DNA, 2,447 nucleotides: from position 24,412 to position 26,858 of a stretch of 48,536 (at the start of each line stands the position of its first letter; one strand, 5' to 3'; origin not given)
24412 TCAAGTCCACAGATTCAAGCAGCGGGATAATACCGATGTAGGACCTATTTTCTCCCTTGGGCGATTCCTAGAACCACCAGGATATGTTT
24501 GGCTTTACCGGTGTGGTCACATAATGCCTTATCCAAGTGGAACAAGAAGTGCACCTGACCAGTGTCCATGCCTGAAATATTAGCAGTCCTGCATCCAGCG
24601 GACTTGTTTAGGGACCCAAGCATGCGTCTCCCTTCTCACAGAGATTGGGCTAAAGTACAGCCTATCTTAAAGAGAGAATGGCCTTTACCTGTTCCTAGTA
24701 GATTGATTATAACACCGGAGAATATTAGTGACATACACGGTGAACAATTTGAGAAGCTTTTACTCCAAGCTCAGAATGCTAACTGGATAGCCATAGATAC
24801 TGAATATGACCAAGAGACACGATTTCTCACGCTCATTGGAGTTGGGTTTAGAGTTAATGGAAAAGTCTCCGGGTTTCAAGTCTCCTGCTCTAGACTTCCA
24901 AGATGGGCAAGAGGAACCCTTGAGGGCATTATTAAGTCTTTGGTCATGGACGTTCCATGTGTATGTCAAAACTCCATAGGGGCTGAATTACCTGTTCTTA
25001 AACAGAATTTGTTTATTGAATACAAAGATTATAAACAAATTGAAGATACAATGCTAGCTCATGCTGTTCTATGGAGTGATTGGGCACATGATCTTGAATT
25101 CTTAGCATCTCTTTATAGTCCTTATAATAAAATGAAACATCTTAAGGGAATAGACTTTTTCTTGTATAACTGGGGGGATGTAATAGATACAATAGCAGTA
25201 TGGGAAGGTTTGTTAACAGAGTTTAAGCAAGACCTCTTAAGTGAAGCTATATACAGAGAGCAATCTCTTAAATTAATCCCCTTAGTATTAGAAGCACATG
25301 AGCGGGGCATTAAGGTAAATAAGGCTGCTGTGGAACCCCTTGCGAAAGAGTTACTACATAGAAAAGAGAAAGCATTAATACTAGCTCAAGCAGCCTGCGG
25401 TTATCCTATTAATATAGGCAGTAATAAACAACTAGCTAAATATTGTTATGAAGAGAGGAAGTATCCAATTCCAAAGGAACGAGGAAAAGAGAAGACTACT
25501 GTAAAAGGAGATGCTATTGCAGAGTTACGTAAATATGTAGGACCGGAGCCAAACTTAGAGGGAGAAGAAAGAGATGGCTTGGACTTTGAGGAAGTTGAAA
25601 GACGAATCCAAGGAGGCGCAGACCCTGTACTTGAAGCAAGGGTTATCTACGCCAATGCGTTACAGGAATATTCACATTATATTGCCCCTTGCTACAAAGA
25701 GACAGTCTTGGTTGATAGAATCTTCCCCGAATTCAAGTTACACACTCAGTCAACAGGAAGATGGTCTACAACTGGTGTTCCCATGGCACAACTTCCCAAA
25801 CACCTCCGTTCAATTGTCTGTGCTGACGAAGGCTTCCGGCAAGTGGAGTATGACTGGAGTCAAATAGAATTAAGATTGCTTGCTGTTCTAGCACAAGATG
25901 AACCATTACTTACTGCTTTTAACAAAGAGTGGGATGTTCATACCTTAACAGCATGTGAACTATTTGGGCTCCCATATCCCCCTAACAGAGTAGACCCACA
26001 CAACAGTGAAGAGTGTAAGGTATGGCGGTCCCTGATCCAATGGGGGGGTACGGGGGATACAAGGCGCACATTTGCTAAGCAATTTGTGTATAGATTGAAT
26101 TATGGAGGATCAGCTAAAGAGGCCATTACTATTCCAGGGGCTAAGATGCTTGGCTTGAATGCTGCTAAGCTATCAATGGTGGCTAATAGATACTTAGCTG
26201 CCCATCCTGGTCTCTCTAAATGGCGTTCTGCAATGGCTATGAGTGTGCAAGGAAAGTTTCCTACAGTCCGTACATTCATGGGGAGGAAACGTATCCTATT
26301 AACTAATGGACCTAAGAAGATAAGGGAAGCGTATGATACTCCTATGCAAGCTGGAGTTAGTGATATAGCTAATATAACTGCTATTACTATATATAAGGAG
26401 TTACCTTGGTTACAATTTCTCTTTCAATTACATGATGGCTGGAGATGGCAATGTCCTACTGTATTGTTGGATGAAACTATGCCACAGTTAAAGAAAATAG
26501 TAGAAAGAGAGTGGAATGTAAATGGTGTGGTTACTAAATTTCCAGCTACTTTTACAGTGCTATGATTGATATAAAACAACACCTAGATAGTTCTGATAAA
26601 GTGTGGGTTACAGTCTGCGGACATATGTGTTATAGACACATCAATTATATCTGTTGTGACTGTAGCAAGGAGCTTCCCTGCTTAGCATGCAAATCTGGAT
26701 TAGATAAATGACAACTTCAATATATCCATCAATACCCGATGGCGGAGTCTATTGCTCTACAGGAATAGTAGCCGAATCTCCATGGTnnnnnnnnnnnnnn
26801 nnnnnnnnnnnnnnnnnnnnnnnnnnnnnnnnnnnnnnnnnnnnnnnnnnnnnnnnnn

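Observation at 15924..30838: About 19 strict (plus about 5 divergent) copies of a tiny CGH...CxC Cys/His miniprotein gene run through the whole replication module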

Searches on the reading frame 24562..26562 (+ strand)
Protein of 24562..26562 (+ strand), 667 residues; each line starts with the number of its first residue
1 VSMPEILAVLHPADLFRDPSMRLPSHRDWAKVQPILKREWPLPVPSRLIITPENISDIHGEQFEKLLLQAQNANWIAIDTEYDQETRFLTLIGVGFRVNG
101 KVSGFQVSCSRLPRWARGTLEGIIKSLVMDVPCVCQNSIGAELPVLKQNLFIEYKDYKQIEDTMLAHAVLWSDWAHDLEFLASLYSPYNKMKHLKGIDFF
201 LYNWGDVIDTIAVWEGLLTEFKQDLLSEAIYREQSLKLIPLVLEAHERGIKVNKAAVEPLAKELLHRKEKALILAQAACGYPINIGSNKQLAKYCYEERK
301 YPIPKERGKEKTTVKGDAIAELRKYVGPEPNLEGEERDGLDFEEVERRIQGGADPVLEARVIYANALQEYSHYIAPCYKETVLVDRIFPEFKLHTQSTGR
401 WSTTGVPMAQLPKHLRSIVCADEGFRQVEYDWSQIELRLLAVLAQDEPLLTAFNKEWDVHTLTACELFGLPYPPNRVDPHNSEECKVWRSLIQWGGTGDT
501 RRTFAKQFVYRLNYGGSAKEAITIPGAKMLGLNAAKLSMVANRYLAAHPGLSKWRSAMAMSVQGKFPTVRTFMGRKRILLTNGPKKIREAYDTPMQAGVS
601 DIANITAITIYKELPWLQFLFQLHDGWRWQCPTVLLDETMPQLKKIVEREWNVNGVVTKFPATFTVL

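Call 10: search_dna_similar(query=window:24562-26562:+, collection=phages, mode=protein, max_rows=15)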
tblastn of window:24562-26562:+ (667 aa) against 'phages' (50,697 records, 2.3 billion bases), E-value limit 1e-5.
Records with a match: 759; places in all: 759; records where one place covers at least 80% of the query: 16.
Best place of each record, by identity: <60% 759.
By first word of the organism name: Mycobacterium 361; Microbacterium 73; Gordonia 67; Rhodococcus 45; Clostridium 41; Bacillus 32; Bacteriophage 26; Thermus 16; Arthrobacter 15; Listeria 15; and 26 more.
By host as written in the record: Mycobacterium smegmatis mc2 155 248; Mycobacterium smegmatis mc#155 64; - 54; Microbacterium foliorum NRRL B-24224 43; Rhodococcus erythropolis RIA 643 37; Gordonia rubripertincta NRRL B-16540 32; Clostridium sporogenes ATCC-15579 29; Microbacterium foliorum NRRL B-24224 SEA 20; and 94 more.
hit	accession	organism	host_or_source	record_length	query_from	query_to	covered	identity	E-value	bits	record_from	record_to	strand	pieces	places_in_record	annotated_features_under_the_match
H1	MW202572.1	Caudoviricetes sp.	Manatee Spring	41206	6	664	99%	34.1%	7e-109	367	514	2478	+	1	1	DNA polymerase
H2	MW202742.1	Caudoviricetes sp.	Manatee Spring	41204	6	663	99%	34.2%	4e-109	368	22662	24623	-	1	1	DNA polymerase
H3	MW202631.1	Caudoviricetes sp.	Manatee Spring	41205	6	663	99%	34.2%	4e-109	368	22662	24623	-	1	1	DNA polymerase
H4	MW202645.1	Bacteriophage sp.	Manatee Spring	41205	6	663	99%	34.2%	4e-109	368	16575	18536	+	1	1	DNA polymerase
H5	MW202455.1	Caudoviricetes sp.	Manatee Spring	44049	6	657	98%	23.4%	2e-19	100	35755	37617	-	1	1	DNA polymerase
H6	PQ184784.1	Gordonia phage MAnor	Gordonia rubripertincta NRRL B-16540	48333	63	648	88%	21.1%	1e-8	65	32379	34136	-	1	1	46: DNA polymerase I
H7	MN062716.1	Gordonia phage Mayweather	soil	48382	63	648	88%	21.1%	2e-8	64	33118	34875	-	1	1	49: DNA polymerase I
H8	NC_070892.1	Gordonia phage Mayweather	soil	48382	63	648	88%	21.1%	2e-8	64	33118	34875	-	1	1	49: DNA polymerase I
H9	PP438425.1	Microcystis phage Mel-JY34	Microcystis elabens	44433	5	557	83%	22.4%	4e-14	82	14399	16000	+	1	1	DNA polymerase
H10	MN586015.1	Gordonia phage Lauer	Gordonia rubripertincta NRRL B-16540 SEA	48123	63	648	88%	21.0%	1e-8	64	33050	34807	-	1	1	41: DNA polymerase I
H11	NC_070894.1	Gordonia phage Lauer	Gordonia rubripertincta NRRL B-16540 SEA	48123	63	648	88%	21.0%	1e-8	64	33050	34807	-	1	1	41: DNA polymerase I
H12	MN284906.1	Gordonia phage CherryonLim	Gordonia rubripertincta NRRL B-16540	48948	63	648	88%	20.8%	2e-7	61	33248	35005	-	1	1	46: DNA polymerase I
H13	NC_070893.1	Gordonia phage CherryonLim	Gordonia rubripertincta NRRL B-16540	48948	63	648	88%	20.8%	2e-7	61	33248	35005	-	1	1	46: DNA polymerase I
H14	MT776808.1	Gordonia phage Feastonyeet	Gordonia rubripertincta NRRL B-16540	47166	63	648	88%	20.7%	2e-7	61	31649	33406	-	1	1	44: DNA polymerase I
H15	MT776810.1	Gordonia phage BigChungus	Gordonia rubripertincta NRRL B-16540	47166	63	648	88%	20.7%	2e-7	61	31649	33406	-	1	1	44: DNA polymerase I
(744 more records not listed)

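Call 12: find_related_loci(query=window:24562-26562:+, collection=viral_contigs, flank=10000)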
Query window:24562-26562:+ (667 aa) in viral_contigs; peptide patterns used: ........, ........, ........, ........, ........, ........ (x = any residue, [..] = any of these).
3 stretches matched a pattern; 1 encode a relative of the query (tblastn E <= 1e-3); 1 distinct loci.
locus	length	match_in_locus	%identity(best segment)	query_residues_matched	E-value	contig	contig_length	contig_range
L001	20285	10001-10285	38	373-468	1e-11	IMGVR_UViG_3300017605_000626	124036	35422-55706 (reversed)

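Call 69: find_related_loci(query=window:24562-26562:+, collection=metagenome_contigs, flank=10000)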
Query window:24562-26562:+ (667 aa) in metagenome_contigs; peptide patterns used: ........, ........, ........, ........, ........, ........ (x = any residue, [..] = any of these).
37 stretches matched a pattern; 4 encode a relative of the query (tblastn E <= 1e-3); 4 distinct loci.
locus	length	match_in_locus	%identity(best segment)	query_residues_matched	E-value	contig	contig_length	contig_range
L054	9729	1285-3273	76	5-666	0e+0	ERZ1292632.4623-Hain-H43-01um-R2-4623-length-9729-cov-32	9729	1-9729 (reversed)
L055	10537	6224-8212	75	5-666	0e+0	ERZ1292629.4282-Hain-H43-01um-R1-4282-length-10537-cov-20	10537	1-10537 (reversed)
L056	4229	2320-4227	78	5-640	0e+0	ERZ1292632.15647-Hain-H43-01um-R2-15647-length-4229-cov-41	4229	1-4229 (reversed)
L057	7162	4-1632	77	124-666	0e+0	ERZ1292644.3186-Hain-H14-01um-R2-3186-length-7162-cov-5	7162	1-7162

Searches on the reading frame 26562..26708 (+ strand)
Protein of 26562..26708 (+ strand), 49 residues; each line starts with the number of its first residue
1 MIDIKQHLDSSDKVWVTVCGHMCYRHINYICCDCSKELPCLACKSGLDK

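Call 27: find_homologous_proteins(query=A2, max_evalue=0.01)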
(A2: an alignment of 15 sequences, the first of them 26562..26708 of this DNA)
Query A2 (15 sequences) (49 aa, profile of the alignment): 8 proteins with E <= 0.01 among 45 candidates.
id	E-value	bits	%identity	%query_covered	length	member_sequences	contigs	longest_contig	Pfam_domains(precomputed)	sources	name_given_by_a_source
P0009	2.3e-15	74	-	-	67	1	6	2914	-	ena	-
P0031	3.9e-15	73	-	-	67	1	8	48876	-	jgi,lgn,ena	-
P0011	2.9e-13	67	-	-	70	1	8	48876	-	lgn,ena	-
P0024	8.2e-12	62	31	67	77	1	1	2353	-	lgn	-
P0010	4.3e-10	57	39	37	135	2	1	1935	-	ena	-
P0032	1.2e-9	55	31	80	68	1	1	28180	-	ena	-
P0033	2.1e-6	45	37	73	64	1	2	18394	-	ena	-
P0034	9.2e-4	37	36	51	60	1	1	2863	-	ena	-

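Call 30: find_encoding_contigs(protein=P0034, flank=10000, max_places=3)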
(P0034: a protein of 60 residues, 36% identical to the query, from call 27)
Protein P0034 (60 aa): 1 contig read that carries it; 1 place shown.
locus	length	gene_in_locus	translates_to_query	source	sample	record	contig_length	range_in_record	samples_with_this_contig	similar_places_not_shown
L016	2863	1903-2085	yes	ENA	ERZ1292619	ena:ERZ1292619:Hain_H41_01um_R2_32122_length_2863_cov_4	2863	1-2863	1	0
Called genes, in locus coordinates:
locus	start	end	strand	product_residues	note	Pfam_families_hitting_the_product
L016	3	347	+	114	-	?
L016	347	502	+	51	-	-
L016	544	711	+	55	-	-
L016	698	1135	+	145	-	PF03167:UDG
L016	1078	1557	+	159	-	PF02945:Endonuclease_7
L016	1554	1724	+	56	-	-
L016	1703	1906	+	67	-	-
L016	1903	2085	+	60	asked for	-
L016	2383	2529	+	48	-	-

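Call 40: predict_structure(alignment_id=A2)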
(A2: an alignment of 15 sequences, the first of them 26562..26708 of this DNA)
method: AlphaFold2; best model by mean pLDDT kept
length: 49 residues; sequences in the alignment: 15
mean_pLDDT: 58.6   pTM: 0.38
mean pLDDT of the five models: 58.6, 57.9, 55.5, 53.5, 50.3
residues with pLDDT >= 90: 0; 70-90: 12; 50-70: 22; < 50: 15
segments of 3 or more residues with pLDDT < 50: 1-11, 47-49
pLDDT, mean of each block of 10 residues (from residue 1): 41 65 65 68 52
secondary structure, 60 per line:
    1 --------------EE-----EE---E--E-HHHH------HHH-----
elements in order: H32-35

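Call 44: search_solved_structures(query=A2, max_evalue=10, show_alignments=3)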
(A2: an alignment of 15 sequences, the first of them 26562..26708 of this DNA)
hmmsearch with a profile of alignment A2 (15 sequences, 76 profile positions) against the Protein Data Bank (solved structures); distinct sequences matched with E-value up to 10: 5.
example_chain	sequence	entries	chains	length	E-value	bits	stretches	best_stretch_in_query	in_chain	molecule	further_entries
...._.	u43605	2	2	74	0.063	16.2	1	16-68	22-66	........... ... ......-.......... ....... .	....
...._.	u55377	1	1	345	0.089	15.7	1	17-64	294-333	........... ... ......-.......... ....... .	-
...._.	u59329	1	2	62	0.099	15.5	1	17-65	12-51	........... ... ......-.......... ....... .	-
6hpr_A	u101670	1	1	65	0.18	14.7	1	16-64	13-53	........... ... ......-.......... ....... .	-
4mck_A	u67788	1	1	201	0.24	14.3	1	32-62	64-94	Chitinase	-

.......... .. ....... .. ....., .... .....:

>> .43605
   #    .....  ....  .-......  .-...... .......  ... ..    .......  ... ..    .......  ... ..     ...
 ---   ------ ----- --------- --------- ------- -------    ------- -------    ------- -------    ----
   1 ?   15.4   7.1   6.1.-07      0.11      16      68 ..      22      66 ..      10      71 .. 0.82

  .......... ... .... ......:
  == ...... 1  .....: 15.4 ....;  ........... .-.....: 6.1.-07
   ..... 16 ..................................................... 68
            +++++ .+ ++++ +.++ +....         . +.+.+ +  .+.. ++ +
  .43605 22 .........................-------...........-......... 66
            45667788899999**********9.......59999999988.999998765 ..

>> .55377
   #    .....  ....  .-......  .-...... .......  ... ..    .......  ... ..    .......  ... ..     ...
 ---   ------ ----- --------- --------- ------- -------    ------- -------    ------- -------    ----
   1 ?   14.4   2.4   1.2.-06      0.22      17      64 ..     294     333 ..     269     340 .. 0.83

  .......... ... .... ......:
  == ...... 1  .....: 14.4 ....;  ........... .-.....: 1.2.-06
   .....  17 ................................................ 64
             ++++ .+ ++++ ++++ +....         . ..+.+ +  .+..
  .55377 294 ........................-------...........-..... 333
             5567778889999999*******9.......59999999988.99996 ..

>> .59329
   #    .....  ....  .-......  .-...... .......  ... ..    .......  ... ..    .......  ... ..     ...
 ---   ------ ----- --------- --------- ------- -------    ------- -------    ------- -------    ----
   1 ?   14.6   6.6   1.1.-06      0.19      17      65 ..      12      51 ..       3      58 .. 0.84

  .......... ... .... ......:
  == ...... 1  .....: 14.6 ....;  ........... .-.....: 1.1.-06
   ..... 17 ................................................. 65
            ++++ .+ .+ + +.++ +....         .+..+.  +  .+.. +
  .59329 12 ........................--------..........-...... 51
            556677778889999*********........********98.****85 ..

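Call 46: fold_search(model_id=the predicted structure, library=pdb)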
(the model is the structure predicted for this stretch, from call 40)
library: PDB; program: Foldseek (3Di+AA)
matches with E <= 10: 1; with E <= 0.001: 0
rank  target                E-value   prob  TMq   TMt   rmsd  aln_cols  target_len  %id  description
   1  5ulk_C                4.1e+00  0.01  0.20  0.20   6.9        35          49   20  Crystal Structure of RNF165 in complex with a UbcH5b~Ub conjugate (released 2017-06-07)

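Call 49: search_protein_families(library=pfam, alignment_id=A4, max_evalue=5)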
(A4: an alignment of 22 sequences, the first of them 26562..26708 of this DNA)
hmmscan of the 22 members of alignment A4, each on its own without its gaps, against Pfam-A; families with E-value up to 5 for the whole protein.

A. member 1, window:26562-26708:+ (49 aa): 1 family
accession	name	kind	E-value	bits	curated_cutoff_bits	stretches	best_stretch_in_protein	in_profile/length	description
PF24451.1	DUF7567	-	0.081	13.3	27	1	10-35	12-38/131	Family of unknown function (DUF7567)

B. families by the number of members that match (of 22 scanned): 9 families
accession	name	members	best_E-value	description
PF13920.12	zf-C3HC4_3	3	0.011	Zinc finger, C3HC4 type (RING finger)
PF14446.12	Prok-RING_1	1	0.013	Prokaryotic RING finger family 1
PF17120.11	zf-RING_16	1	0.028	RING/Ubox like zinc-binding domain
PF02703.20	Adeno_E1A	1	0.046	Early E1A protein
PF24451.1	DUF7567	1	0.081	Family of unknown function (DUF7567)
PF11971.13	CAMSAP_CH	1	0.2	CAMSAP CH domain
PF09329.16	zf-primase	1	0.44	Primase zinc finger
PF14634.12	zf-RING_5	1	0.89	zinc-RING finger domain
PF10977.13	DUF2797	1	4.1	Protein of unknown function (DUF2797)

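Call 83: search_dna_similar(query=window:26562-26708:+, collection=phages, mode=protein, max_evalue=1, max_rows=25)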
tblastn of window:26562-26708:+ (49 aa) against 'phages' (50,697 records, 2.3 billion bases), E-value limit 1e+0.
Records with a match: 2; places in all: 2; records where one place covers at least 80% of the query: 2.
Best place of each record, by identity: <60% 2.
By first word of the organism name: Erwinia 2.
By host as written in the record: Erwinia amylovora ATCC 29780 2.
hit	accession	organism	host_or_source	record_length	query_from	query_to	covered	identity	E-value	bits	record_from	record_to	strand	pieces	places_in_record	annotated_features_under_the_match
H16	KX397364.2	Erwinia phage vB_EamM_Asesino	Erwinia amylovora ATCC 29780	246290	4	45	86%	28.6%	1e+0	31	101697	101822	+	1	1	hypothetical protein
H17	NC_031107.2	Erwinia phage vB_EamM_Asesino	Erwinia amylovora ATCC 29780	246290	4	45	86%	28.6%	1e+0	31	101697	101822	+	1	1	hypothetical protein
